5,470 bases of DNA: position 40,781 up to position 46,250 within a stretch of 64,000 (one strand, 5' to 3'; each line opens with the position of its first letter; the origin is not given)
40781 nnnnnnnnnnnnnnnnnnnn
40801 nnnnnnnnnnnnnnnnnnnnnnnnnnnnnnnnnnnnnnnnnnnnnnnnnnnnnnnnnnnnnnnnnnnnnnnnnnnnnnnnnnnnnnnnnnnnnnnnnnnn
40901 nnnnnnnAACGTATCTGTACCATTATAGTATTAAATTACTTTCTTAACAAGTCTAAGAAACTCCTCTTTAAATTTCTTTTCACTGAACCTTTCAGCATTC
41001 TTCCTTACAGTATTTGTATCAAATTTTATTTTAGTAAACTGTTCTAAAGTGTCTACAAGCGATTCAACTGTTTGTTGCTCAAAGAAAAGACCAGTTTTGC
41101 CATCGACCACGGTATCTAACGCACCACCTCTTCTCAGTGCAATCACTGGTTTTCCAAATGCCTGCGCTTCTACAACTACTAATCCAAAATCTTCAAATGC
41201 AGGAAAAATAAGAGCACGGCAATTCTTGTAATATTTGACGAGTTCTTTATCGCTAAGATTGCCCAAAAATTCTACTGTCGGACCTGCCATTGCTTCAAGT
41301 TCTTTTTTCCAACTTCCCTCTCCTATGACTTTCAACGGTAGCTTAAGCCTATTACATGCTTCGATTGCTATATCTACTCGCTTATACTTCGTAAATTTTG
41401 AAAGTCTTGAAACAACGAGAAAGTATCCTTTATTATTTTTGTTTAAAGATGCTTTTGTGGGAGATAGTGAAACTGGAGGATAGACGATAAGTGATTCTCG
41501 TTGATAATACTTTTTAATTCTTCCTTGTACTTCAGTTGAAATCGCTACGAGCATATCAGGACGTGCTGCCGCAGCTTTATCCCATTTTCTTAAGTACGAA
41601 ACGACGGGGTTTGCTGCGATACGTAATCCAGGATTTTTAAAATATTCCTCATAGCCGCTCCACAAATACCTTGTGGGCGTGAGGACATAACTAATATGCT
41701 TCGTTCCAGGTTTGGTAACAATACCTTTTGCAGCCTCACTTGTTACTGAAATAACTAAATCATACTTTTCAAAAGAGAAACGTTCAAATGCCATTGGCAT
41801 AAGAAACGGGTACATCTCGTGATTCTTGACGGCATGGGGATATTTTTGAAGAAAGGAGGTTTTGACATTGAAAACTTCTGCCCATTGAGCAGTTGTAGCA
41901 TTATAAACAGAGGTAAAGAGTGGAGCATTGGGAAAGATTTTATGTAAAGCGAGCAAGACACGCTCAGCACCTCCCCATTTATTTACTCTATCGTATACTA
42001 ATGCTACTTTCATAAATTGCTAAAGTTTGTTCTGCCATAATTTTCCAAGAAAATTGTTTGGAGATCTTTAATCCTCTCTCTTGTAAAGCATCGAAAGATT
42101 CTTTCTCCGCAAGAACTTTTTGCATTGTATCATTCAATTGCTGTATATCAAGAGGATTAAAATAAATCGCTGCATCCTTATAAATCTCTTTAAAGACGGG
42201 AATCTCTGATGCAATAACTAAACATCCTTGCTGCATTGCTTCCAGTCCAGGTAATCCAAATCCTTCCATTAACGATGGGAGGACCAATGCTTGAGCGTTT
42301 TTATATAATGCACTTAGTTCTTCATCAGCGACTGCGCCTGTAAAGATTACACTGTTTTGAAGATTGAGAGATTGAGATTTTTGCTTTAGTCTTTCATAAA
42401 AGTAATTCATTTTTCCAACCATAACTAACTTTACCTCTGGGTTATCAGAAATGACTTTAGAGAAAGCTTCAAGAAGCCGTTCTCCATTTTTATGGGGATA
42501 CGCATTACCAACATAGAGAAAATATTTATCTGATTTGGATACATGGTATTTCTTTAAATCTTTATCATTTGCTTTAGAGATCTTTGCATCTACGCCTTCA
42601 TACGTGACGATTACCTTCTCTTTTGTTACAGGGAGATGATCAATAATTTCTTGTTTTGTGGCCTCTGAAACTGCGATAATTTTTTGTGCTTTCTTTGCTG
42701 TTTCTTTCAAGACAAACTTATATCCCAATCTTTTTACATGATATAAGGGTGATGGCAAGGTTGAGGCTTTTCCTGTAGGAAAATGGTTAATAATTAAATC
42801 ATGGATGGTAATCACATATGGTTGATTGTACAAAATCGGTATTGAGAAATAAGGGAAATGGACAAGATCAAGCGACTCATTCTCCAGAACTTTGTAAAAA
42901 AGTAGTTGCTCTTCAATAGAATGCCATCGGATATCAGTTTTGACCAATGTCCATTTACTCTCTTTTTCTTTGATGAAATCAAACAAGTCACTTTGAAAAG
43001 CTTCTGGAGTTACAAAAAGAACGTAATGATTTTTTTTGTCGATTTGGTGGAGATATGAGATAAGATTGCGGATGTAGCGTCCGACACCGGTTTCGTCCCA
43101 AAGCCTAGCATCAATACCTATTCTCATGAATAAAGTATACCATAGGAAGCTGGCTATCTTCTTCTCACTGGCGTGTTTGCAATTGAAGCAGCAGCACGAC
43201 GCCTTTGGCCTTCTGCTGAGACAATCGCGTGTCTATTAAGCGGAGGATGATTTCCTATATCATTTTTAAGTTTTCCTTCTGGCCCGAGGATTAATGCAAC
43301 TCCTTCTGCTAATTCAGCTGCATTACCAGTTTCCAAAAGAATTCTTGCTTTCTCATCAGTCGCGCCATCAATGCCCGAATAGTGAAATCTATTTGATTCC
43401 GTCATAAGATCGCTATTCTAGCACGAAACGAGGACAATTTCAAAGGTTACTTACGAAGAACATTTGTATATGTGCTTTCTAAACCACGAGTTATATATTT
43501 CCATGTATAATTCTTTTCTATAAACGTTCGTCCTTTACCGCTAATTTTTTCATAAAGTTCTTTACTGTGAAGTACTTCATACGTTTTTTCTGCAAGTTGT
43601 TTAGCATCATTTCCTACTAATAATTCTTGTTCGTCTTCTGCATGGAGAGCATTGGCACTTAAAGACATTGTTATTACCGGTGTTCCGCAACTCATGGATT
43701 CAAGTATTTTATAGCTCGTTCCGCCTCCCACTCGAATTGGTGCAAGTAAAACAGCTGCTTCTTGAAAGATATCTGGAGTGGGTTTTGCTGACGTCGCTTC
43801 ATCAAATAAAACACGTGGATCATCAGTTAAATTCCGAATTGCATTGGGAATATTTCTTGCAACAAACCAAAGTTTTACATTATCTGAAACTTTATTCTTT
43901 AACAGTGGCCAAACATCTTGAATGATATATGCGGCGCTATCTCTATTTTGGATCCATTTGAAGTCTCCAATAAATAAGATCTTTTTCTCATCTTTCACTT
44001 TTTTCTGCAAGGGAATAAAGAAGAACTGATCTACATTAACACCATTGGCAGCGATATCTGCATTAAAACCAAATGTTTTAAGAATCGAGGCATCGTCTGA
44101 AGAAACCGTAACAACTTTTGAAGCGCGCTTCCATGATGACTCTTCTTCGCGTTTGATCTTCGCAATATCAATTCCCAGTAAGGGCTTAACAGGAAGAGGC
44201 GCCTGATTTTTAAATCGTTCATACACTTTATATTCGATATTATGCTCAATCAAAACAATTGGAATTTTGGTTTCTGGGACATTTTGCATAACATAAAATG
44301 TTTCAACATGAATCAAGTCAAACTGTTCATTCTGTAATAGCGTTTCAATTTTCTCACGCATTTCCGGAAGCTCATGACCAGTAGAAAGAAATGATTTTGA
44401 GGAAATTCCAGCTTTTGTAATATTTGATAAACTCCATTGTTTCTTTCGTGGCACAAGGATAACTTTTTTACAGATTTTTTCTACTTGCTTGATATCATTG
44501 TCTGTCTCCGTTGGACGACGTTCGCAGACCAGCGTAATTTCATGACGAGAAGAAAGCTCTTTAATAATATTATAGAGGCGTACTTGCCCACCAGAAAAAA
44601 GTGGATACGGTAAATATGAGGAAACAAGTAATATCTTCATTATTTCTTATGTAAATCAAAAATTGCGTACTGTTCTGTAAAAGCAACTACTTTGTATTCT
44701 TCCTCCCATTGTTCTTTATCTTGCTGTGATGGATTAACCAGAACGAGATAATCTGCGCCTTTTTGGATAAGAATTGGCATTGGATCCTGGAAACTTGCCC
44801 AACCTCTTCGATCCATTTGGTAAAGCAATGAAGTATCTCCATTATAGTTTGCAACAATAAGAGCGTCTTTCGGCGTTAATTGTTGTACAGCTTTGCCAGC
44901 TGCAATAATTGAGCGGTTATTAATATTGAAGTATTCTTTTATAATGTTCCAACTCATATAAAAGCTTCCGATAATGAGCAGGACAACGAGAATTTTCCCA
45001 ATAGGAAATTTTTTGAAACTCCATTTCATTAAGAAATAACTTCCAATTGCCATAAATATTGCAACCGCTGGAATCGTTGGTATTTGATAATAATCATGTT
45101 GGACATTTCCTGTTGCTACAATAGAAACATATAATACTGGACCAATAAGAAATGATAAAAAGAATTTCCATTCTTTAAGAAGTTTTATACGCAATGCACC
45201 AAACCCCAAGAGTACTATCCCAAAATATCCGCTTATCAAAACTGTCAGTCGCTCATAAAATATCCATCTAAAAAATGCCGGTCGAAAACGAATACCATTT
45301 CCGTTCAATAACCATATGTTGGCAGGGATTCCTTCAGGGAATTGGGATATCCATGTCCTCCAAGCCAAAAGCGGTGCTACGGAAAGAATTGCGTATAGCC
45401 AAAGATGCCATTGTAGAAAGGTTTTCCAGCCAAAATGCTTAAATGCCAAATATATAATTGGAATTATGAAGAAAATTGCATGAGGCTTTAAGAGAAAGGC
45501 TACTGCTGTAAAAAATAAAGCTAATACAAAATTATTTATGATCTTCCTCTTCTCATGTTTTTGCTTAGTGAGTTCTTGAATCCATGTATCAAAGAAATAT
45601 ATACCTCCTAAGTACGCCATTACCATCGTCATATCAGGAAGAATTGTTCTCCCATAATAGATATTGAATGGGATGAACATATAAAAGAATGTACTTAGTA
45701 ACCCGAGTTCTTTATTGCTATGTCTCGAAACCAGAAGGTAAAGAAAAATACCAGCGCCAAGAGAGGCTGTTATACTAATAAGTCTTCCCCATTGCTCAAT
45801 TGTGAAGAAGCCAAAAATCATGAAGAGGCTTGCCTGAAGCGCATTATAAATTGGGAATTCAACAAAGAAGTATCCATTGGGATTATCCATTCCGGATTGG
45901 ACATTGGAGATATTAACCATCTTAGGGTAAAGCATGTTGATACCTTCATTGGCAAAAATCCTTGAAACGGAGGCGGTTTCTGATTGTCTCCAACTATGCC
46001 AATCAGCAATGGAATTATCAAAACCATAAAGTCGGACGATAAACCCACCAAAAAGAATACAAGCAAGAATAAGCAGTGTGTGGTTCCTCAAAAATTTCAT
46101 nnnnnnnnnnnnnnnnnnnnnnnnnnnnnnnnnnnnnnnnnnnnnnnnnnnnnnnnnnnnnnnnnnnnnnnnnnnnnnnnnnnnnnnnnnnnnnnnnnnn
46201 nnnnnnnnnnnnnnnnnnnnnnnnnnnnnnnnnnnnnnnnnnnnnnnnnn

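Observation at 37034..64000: Glycoconjugate island (≥27 kb) with an unusual load of GT-C-like polytopic membrane proteins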

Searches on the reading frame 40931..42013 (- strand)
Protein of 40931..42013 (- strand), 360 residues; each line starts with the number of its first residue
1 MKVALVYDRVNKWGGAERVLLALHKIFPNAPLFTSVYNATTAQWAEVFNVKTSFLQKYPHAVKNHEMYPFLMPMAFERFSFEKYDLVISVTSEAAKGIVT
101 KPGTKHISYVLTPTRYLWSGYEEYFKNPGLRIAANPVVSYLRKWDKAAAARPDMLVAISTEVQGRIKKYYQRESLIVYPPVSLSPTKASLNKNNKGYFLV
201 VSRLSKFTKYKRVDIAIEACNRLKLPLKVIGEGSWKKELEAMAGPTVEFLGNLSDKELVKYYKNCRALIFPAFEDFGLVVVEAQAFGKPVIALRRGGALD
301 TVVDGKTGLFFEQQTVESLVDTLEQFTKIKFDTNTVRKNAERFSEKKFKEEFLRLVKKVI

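Call 4: search_protein_families(library=pfam, proteins=[window:40931-42013:-], max_evalue=0.01)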
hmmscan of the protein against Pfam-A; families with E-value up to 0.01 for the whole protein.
window:40931-42013:- (360 aa): 5 families
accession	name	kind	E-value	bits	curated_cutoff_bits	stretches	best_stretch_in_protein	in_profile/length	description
PF00534.26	Glycos_transf_1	-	1.1e-28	100.3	26.4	1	190-341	10-170/172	Glycosyl transferases group 1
PF13692.12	Glyco_trans_1_4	-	2.1e-22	80.3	27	1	198-325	4-138/142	Glycosyl transferases group 1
PF20706.3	GT4-conflict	-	0.00038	20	26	1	150-305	145-323/385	Family 4 Glycosyltransferase in conflict systems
PF13524.12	Glyco_trans_1_2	-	0.00087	19.7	25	1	217-341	6-126/144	Glycosyl transferase-like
PF02350.25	Epimerase_2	-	0.0083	15.5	30.6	0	236-352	233-342/347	UDP-N-acetylglucosamine 2-epimerase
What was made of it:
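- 40931..42013 (-): GT4 glycosyltransferase (360 aa). Glycos_transf_1, 100.3 bits (call 4).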

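Call 90: search_protein_families(library=ncbifam, proteins=[window:40931-42013:-], max_evalue=1e-8)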
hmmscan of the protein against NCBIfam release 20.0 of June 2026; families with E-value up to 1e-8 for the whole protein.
window:40931-42013:- (360 aa): 11 families
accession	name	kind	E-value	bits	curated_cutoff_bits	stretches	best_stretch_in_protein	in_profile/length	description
TIGR03449.1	mycothiol_MshA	equivalog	5.9e-15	55.1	462.5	1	246-344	285-384/406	D-inositol-3-phosphate glycosyltransferase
NF007396.0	PRK09922.1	equivalog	9e-12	44.5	385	1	153-358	137-357/361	lipopolysaccharide 1,6-galactosyltransferase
TIGR04047.1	MSMEG_0565_glyc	hypoth_equivalog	3.4e-11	42.8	259.85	0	238-332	251-344/373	MSMEG_0565 family glycosyltransferase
TIGR04063.1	stp3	hypoth_equivalog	1.9e-09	36.9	442.05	1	203-347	218-378/397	TIGR04063 family PEP-CTERM/XrtA system glycosyltransferase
NF038255.1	exopoly_VpsD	equivalog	2.2e-09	36.7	300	1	151-360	156-380/381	VpsD family glycosyltransferase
NF012028.0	PRK15484.1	subfamily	3.6e-09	36.2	618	0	244-347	256-361/380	lipopolysaccharide N-acetylglucosaminyltransferase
NF001901.0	PRK00654.1-5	equivalog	3.7e-09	35.6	649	1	190-329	311-456/502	glycogen synthase GlgA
TIGR03088.1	stp2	hypoth_equivalog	4.8e-09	35.7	409.05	1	223-350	228-359/374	TIGR03088 family PEP-CTERM/XrtA system glycosyltransferase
TIGR03999.1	thiol_BshA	equivalog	6e-09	35.3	273.7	1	200-355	201-369/375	N-acetyl-alpha-D-glucosaminyl L-malate synthase BshA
TIGR02095.1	glgA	subfamily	6.8e-09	34.9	328.45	1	194-335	293-447/477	glycogen/starch synthase, ADP-glucose type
NF050063.1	ProtGlycPglJ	equivalog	8.2e-09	35.1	500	0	190-349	190-348/363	N-acetylgalactosamine-N,N'-diacetylbacillosaminyl-diphospho-undecaprenol 4-alpha-N-acetylgalactosaminyltransferase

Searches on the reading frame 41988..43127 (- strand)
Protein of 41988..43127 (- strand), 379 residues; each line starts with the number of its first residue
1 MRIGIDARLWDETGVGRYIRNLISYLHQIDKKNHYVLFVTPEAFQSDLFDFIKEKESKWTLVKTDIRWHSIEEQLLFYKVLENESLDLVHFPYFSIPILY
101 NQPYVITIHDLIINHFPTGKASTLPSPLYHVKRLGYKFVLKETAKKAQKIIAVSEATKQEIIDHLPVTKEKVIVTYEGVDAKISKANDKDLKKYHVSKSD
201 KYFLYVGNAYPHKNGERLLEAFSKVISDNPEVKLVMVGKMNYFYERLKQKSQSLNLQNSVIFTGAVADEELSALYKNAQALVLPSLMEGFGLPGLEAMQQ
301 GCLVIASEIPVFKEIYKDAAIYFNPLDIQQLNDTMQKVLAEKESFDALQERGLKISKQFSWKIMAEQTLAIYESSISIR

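Call 4: search_protein_families(library=pfam, proteins=[window:41988-43127:-], max_evalue=0.01)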
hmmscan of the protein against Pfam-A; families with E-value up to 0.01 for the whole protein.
window:41988-43127:- (379 aa): 6 families
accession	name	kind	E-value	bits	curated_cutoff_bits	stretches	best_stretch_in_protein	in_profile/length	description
PF00534.26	Glycos_transf_1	-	4.3e-35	121.2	26.4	1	189-352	4-169/172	Glycosyl transferases group 1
PF13692.12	Glyco_trans_1_4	-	2.4e-26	93.2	27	1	201-340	2-141/142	Glycosyl transferases group 1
PF13439.12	Glyco_transf_4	-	3.7e-17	63.3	28.5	1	14-181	3-168/170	Glycosyltransferase Family 4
PF20706.3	GT4-conflict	-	4.6e-08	32.9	26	1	144-307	144-311/385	Family 4 Glycosyltransferase in conflict systems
PF13579.12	Glyco_trans_4_4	-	0.00089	20.1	29.7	1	13-174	1-154/158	Glycosyl transferase 4-like domain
PF00982.27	Glyco_transf_20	-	0.0015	17.8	32.5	1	249-344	343-442/473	Glycosyltransferase family 20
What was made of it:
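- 41988..43127 (-): GT4 glycosyltransferase (379 aa). Glycos_transf_1, 121.2 bits, plus Glyco_transf_4 (call 4).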

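Call 90: search_protein_families(library=ncbifam, proteins=[window:41988-43127:-], max_evalue=1e-8)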
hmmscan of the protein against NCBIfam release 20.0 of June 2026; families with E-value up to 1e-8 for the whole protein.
window:41988-43127:- (379 aa): 26 families (the best 25 are shown)
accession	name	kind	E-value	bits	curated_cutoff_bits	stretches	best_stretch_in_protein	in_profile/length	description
TIGR04047.1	MSMEG_0565_glyc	hypoth_equivalog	2.7e-37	128.7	259.85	1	144-373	136-372/373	MSMEG_0565 family glycosyltransferase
TIGR04157.1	glyco_rSAM_CFB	subfamily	3e-29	102.2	400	1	141-326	164-350/406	TIGR04157 family glycosyltransferase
TIGR02149.1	glgA_Coryne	subfamily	4.6e-26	91.9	302.4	1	98-374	103-389/391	glycogen synthase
NF041010.1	glycosy_Agl16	equivalog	4.4e-25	88.3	575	1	135-375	122-351/352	glycosylation protein Agl16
TIGR04063.1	stp3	hypoth_equivalog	1.3e-22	80.2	442.05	1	142-374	153-394/397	TIGR04063 family PEP-CTERM/XrtA system glycosyltransferase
TIGR03999.1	thiol_BshA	equivalog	4e-22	78.7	273.7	1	140-375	138-373/375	N-acetyl-alpha-D-glucosaminyl L-malate synthase BshA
NF038295.1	EPS_HpsP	equivalog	9.4e-22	77.5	550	1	141-374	149-386/388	hormogonium polysaccharide biosynthesis glycosyltransferase HpsP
TIGR03449.1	mycothiol_MshA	equivalog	1e-21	77.3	462.5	1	143-376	161-404/406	D-inositol-3-phosphate glycosyltransferase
TIGR03088.1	stp2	hypoth_equivalog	4.6e-18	65.4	409.05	1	136-374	126-372/374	TIGR03088 family PEP-CTERM/XrtA system glycosyltransferase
NF041876.1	EPS_EpsE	equivalog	2.8e-17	63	400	1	145-366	160-387/389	exopolysaccharide biosynthesis GT4 family glycosyltransferase EpsE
NF053513.1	Gtran_IagA_BgsA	equivalog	6e-16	58.4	460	1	136-375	95-331/333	LTA glycolipid anchor biosynthesis glycosyltransferase, IagA/BgsA family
NF012028.0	PRK15484.1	subfamily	1.8e-15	57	618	1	143-367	136-370/380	lipopolysaccharide N-acetylglucosaminyltransferase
NF050063.1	ProtGlycPglJ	equivalog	2.4e-14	53.3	500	1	123-369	118-360/363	N-acetylgalactosamine-N,N'-diacetylbacillosaminyl-diphospho-undecaprenol 4-alpha-N-acetylgalactosaminyltransferase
NF046071.1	B1-4RhmsylTfaseCps2T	equivalog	3.4e-14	52.5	500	1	136-366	143-378/384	beta 1-4 rhamnosyltransferase Cps2T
NF038229.1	Glyco4_Geo_Pelo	equivalog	1.1e-13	51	400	1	140-374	103-335/338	GPMC system family 4 glycosyltransferase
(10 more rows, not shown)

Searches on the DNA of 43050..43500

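Call 97: search_rna_families(source=window, start=43050, end=43500, threshold=evalue, max_evalue=1)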
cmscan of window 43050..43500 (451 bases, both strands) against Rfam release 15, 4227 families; matches with E-value up to 1: 0.
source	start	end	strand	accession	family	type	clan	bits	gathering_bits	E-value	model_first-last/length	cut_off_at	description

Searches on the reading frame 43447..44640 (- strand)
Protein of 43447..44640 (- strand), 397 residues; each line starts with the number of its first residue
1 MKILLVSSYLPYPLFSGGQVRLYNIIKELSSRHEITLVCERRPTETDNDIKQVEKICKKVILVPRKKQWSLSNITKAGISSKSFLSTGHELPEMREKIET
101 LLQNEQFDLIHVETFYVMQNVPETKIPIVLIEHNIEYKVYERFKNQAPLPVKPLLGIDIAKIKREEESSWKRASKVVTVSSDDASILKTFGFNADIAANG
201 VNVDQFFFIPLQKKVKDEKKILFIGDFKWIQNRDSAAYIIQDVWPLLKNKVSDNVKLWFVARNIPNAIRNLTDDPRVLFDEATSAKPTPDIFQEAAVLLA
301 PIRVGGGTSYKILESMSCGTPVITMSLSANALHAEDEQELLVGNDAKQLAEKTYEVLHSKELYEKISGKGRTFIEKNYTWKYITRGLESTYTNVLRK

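Call 4: search_protein_families(library=pfam, proteins=[window:43447-44640:-], max_evalue=0.01)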
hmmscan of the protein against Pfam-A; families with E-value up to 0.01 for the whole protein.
window:43447-44640:- (397 aa): 4 families
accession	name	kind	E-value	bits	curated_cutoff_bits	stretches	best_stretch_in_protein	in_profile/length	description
PF13692.12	Glyco_trans_1_4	-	4.2e-18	66.4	27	1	219-358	2-141/142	Glycosyl transferases group 1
PF13439.12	Glyco_transf_4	-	9.4e-13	49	28.5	1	16-204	2-169/170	Glycosyltransferase Family 4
PF13524.12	Glyco_trans_1_2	-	3.8e-08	33.8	25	1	287-384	39-139/144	Glycosyl transferase-like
PF00534.26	Glycos_transf_1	-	6e-08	32.8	26.4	1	216-371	13-170/172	Glycosyl transferases group 1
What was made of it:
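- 43447..44640 (-): GT4 glycosyltransferase (397 aa). Glyco_trans_1_4, 66.4 bits, plus Glyco_transf_4 (call 4).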

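Call 90: search_protein_families(library=ncbifam, proteins=[window:43447-44640:-], max_evalue=1e-8)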
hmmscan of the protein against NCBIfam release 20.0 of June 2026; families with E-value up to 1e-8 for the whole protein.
window:43447-44640:- (397 aa): 2 families
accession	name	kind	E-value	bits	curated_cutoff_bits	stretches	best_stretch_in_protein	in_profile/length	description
TIGR03087.1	stp1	hypoth_equivalog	5.9e-46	157.4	316.65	1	3-389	1-392/397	TIGR03087 family PEP-CTERM/XrtA system glycosyltransferase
NF053787.1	GlcN_PG_synth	equivalog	6.2e-09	35.2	480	0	312-395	278-360/361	N-acetylglucosaminyl phosphatidylglycerol synthase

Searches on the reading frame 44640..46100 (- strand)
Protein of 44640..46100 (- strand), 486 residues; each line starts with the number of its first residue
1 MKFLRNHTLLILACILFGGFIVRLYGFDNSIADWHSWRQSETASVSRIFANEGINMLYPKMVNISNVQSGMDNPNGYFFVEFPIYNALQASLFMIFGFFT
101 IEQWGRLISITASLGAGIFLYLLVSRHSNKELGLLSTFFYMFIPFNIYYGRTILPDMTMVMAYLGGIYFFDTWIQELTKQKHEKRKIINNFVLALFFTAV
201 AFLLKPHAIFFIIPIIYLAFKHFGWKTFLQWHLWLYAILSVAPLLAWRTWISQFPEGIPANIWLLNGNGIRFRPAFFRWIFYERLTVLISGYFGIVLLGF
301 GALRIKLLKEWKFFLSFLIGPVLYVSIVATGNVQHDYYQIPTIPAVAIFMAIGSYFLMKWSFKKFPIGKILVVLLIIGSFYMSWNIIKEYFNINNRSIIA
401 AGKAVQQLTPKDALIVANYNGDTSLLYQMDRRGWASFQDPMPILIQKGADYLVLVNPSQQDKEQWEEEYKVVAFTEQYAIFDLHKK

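Call 4: search_protein_families(library=pfam, proteins=[window:44640-46100:-], max_evalue=0.01)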
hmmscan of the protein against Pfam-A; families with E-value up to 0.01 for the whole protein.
window:44640-46100:- (486 aa): 1 family
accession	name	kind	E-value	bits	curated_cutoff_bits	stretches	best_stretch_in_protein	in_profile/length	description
PF13231.12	PMT_2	-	9.4e-12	45.9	26.1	1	83-247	4-160/160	Dolichyl-phosphate-mannose-protein mannosyltransferase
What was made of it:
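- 44640..46100 (-): 486-aa GT-C glycosyltransferase of the PMT_2 type; its start overlaps the stop of the 1012-aa gene. PF13231, 45.9 bits against a GA of 26.1 (call 4).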

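Call 10: search_protein_families(library=ncbifam, proteins=[window:44640-46100:-], max_evalue=1)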
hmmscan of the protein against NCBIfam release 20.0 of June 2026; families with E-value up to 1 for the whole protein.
window:44640-46100:- (486 aa): 0 families

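Call 82: search_solved_structures(query=window:44640-46100:-, max_evalue=10)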
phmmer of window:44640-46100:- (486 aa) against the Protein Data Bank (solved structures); distinct sequences matched with E-value up to 10: 0.
